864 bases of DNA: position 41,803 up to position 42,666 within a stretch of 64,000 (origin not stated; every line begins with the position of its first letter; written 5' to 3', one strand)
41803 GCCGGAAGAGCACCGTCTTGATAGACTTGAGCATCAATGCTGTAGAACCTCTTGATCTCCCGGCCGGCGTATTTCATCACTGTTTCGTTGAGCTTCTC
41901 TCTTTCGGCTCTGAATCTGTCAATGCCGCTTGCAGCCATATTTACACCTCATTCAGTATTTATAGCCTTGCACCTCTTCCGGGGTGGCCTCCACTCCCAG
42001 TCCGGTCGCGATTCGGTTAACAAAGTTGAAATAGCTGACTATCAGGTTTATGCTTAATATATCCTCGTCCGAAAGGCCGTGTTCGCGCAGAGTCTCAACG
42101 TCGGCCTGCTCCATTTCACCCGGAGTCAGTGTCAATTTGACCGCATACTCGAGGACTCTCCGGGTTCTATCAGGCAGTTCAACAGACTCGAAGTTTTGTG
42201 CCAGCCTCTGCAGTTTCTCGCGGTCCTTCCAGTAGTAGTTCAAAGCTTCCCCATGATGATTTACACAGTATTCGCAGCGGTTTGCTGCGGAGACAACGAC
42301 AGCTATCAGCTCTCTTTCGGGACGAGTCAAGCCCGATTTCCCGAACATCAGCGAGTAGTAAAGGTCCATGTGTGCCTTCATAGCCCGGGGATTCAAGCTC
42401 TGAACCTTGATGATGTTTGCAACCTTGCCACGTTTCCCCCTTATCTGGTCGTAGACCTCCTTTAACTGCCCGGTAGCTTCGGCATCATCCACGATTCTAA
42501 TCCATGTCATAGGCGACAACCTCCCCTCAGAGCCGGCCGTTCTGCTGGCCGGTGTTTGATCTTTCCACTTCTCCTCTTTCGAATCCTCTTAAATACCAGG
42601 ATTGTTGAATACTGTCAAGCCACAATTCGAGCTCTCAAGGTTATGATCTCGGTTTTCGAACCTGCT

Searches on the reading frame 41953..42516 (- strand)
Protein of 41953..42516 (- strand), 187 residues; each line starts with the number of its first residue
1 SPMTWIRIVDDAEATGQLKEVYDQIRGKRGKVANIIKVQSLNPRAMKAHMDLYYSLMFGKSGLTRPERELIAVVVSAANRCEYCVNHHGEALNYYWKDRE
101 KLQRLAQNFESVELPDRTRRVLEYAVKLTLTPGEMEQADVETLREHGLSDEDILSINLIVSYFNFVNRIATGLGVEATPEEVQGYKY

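Call 29: search_protein_families(library=pfam, proteins=[window:41953-42516:-], max_evalue=0.00001)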
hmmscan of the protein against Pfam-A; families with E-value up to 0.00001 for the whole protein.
window:41953-42516:- (187 aa): 2 families
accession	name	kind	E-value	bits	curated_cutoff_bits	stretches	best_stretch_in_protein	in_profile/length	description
PF02627.25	CMD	-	1.4e-14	54.3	23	1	43-91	1-48/84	Carboxymuconolactone decarboxylase family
PF04636.18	PA26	-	1.1e-06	28.4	29.4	1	11-143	14-140/445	PA26 p53-induced protein (sestrin)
